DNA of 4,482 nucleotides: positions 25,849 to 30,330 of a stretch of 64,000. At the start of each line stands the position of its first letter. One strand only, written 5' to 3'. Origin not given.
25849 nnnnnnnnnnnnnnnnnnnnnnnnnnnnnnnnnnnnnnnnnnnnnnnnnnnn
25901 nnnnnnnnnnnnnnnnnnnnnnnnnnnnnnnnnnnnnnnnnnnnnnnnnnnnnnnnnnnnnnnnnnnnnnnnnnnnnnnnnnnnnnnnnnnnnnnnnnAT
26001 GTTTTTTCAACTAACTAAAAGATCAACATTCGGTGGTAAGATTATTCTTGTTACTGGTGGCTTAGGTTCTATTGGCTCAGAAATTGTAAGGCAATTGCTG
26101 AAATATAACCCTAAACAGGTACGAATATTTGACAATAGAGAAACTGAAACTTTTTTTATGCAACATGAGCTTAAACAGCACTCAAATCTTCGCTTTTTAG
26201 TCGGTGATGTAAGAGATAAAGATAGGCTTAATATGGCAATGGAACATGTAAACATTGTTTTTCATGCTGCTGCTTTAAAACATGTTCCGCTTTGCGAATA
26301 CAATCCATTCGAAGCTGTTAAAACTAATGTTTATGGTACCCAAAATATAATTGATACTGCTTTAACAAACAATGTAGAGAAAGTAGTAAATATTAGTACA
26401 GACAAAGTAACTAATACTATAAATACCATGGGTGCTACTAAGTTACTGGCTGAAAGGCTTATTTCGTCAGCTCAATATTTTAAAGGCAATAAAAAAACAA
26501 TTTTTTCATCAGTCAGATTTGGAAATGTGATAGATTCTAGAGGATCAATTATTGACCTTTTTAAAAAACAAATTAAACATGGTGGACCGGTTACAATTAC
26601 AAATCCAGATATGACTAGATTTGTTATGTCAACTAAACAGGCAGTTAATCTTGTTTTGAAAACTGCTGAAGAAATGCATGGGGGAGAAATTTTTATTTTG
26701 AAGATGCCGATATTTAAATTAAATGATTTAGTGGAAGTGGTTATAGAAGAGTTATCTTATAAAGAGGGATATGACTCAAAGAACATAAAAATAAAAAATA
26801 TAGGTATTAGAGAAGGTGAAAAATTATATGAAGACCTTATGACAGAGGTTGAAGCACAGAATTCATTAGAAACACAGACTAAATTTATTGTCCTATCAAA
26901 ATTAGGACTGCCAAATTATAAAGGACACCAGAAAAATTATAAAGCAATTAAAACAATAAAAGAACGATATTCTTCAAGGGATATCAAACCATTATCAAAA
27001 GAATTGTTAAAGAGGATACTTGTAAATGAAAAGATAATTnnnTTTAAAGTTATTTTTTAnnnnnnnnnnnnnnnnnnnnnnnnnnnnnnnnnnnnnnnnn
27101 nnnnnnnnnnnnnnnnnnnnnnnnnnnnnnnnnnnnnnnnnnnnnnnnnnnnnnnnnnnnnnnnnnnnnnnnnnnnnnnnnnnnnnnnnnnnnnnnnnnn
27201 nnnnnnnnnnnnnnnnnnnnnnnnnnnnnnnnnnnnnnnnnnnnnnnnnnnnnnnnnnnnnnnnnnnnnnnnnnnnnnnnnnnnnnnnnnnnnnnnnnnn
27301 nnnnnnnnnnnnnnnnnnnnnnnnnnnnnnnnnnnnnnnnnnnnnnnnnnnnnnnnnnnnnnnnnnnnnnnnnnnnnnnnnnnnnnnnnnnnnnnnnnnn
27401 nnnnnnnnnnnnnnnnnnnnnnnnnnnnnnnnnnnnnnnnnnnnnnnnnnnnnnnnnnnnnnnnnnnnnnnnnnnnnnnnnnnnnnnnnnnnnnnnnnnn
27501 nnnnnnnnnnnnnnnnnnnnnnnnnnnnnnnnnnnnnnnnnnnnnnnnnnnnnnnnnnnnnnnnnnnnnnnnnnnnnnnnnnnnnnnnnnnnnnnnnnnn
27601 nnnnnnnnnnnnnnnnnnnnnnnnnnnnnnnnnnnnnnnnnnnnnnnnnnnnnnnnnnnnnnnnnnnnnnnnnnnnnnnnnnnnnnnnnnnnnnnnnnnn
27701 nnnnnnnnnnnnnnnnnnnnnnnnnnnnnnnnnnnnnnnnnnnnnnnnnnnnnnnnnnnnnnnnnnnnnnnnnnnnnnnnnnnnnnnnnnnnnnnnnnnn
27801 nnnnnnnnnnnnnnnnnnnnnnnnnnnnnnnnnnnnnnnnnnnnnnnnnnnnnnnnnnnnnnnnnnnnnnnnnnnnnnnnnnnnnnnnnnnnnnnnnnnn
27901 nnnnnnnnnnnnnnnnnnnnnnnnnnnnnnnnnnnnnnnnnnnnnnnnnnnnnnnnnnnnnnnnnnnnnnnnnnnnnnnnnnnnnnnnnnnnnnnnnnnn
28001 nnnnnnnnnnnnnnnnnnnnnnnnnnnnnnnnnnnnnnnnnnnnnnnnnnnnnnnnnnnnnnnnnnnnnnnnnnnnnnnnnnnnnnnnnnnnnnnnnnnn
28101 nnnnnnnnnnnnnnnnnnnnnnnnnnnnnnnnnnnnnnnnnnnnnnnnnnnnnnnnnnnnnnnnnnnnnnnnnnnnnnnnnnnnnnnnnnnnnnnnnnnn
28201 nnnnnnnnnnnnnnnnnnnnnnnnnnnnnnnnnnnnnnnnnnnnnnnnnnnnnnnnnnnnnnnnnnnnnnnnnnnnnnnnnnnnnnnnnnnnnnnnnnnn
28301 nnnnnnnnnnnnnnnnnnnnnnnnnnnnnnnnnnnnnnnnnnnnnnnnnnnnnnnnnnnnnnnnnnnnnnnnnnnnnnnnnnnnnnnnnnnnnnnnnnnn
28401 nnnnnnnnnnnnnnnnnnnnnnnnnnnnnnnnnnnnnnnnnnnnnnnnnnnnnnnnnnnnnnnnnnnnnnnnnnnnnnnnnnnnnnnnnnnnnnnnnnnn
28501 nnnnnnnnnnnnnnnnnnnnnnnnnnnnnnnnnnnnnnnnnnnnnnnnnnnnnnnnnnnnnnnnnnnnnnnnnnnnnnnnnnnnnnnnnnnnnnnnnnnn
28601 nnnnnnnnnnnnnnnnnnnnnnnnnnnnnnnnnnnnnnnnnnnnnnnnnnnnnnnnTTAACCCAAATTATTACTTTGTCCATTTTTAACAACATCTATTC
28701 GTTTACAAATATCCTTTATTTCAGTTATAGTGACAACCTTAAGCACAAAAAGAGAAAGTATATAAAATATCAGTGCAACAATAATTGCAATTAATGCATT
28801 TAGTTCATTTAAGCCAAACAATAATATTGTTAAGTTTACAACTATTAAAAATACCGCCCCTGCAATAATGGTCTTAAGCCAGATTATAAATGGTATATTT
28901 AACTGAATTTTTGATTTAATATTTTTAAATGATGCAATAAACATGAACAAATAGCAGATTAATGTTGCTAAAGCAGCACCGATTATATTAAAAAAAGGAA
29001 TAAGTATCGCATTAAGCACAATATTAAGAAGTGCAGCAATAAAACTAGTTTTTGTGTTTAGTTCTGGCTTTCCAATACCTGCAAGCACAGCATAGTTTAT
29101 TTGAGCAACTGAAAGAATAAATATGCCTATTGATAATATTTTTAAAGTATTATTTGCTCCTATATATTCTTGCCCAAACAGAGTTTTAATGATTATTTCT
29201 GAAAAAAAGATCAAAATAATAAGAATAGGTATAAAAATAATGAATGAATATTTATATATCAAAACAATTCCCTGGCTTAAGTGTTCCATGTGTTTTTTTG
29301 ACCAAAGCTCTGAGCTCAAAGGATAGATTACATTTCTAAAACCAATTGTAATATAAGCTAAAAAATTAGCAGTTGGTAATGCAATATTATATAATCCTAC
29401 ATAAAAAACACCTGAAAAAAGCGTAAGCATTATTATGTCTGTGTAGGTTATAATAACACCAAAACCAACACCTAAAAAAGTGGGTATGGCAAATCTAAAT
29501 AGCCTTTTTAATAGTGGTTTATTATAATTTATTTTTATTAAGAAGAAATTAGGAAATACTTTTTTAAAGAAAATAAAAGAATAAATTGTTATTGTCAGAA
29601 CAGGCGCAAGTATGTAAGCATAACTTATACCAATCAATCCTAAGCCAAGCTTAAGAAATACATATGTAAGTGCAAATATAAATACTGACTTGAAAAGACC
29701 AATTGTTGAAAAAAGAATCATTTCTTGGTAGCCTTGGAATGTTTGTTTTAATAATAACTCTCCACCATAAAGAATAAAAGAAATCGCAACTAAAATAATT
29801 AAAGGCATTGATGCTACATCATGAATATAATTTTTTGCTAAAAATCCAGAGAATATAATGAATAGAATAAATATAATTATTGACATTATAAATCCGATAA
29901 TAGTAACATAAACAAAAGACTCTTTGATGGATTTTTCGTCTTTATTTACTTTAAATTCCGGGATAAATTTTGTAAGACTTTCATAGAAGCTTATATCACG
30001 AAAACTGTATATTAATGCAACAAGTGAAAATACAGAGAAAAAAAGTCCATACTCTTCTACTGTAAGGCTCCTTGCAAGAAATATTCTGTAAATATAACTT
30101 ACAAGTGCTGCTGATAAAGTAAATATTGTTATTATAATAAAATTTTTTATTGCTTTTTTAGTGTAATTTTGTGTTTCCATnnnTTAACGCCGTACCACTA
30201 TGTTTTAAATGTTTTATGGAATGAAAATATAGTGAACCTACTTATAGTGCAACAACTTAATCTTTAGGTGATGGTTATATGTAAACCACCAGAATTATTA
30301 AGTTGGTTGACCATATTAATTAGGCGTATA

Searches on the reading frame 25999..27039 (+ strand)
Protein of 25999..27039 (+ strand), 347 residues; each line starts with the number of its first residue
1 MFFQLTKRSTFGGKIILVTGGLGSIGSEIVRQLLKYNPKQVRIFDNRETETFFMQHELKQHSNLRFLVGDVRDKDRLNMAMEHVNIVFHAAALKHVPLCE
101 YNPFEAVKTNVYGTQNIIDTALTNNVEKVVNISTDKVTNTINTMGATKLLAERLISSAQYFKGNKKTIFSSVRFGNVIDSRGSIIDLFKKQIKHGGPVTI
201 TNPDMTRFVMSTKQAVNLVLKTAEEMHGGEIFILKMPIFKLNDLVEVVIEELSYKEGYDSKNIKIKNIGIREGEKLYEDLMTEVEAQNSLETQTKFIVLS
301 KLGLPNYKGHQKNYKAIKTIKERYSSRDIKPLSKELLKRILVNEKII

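Call 7: search_protein_families(library=pfam, proteins=[window:25999-27039:+], max_evalue=0.01)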
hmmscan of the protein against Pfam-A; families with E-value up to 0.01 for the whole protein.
window:25999-27039:+ (347 aa): 11 families
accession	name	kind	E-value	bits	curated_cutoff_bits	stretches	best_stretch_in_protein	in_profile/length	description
PF02719.21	Polysacc_synt_2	-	4.1e-104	348.3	20.2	1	16-297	1-290/293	Polysaccharide biosynthesis protein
PF01073.25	3Beta_HSD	-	5.4e-23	81.8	22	1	17-138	1-120/280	3-beta hydroxysteroid dehydrogenase/isomerase family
PF01370.27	Epimerase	-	8.7e-21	74.9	20.9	1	16-137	1-118/240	NAD dependent epimerase/dehydratase family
PF16363.11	GDP_Man_Dehyd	-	1.7e-16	61.1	27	1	17-137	1-132/332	GDP-mannose 4,6 dehydratase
PF13460.12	NAD_binding_10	-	3.1e-11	43.9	27.2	1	20-142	1-106/184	NAD(P)H-binding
PF04321.23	RmlD_sub_bind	-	3.9e-09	36.4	27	1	16-137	3-104/287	RmlD substrate binding domain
PF07993.18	NAD_binding_4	-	3.5e-08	33.4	20.1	1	18-140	1-142/258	Male sterility protein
PF00106.31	adh_short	-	1.1e-06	28.8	26.6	1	14-86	1-80/195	short chain dehydrogenase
PF05368.20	NmrA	-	1e-05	25.8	27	1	14-264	3-215/298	NmrA-like family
PF08659.16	KR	-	0.00054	20.4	22.6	1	16-93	3-91/180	KR domain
PF02254.24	TrkA_N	-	0.0052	17.5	23.8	0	21-80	5-58/116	TrkA-N domain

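Call 8: search_protein_families(library=ncbifam, proteins=[window:25999-27039:+], max_evalue=0.001)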
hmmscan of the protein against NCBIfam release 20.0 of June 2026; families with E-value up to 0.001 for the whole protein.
window:25999-27039:+ (347 aa): 33 families (the best 25 are shown)
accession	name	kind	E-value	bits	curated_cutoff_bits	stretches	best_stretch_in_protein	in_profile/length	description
TIGR03589.1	PseB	equivalog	1.7e-94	316.4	407.75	1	12-324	3-304/324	UDP-N-acetylglucosamine 4,6-dehydratase (inverting)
TIGR04130.1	FnlA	equivalog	2.3e-70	237.1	730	1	11-343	2-327/337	UDP-N-acetylglucosamine 4,6-dehydratase/5-epimerase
TIGR04180.1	EDH_00030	hypoth_equivalog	1.8e-20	73.2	475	1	16-142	1-129/297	NAD-dependent 4,6-dehydratase LegB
TIGR01179.1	galE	equivalog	1.5e-16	60.2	262.3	1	16-156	2-157/332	UDP-glucose 4-epimerase GalE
TIGR01181.1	dTDP_gluc_dehyt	equivalog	4e-16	59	365.1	1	16-146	2-137/321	dTDP-glucose 4,6-dehydratase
TIGR03466.1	HpnA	hypoth_equivalog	1.3e-15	57.2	367.65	1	16-137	3-116/327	hopanoid-associated sugar epimerase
TIGR02622.1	CDP_4_6_dhtase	equivalog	1.1e-13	51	278.45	1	11-139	2-134/352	CDP-glucose 4,6-dehydratase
NF042422.1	oxyalk_red_OleD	equivalog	1.1e-11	44.7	580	1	16-141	3-117/329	2-alkyl-3-oxoalkanoate reductase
NF041293.1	G6PDh_Azf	equivalog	1.1e-10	41.3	400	1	16-143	5-124/252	NAD-dependent glucose-6-phosphate dehydrogenase Azf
NF042423.1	oxyalk_red_Shew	equivalog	2.4e-10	40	580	1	15-139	10-123/331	2-alkyl-3-oxoalkanoate reductase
NF052578.1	StrlDmthSdmBMthl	equivalog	3.7e-10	40.1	600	1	16-146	3-124/328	sterol demethylase protein SdmB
NF007956.0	PRK10675.1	subfamily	4.1e-10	39.3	394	1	16-136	3-126/338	UDP-glucose 4-epimerase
TIGR02197.1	heptose_epim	equivalog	6.1e-09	35.5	274.6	1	16-128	1-109/316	ADP-glyceromanno-heptose 6-epimerase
TIGR01214.1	rmlD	equivalog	5.2e-08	32.3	224.05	1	16-137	2-103/285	dTDP-4-dehydrorhamnose reductase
NF007582.0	PRK10217.1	equivalog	5.5e-07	29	698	1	14-122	2-113/355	dTDP-glucose 4,6-dehydratase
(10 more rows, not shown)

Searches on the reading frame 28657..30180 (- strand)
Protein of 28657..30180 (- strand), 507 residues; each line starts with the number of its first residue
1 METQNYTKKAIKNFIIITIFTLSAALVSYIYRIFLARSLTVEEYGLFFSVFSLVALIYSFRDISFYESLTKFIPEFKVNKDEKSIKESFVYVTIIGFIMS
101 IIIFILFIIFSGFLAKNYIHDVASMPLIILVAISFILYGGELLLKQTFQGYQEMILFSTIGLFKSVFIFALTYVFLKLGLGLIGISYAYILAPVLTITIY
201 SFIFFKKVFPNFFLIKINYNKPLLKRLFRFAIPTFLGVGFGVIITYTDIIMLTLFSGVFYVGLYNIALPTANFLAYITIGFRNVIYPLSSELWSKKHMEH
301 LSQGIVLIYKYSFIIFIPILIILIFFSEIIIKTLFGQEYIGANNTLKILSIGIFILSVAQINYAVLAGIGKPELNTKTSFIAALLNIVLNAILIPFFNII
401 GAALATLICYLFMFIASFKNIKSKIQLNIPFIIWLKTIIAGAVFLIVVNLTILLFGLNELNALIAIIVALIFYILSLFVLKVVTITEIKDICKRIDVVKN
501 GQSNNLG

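Call 12: search_protein_families(library=pfam, proteins=[window:28657-30180:-], max_evalue=0.001)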
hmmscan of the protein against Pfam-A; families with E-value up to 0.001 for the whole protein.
window:28657-30180:- (507 aa): 4 families
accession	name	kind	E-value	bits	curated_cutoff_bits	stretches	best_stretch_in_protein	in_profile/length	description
PF01943.22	Polysacc_synt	-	1.8e-20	73.9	28.2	1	11-293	2-274/274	Polysaccharide biosynthesis protein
PF13440.11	Polysacc_synt_3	-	7.8e-13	48.7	23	1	35-340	2-289/293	Polysaccharide biosynthesis protein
PF01554.23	MatE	-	4.7e-11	43.1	24.9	1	234-392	2-161/161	MatE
PF03023.19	MurJ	-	0.00012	21.3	27.4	1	72-455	37-431/451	Lipid II flippase MurJ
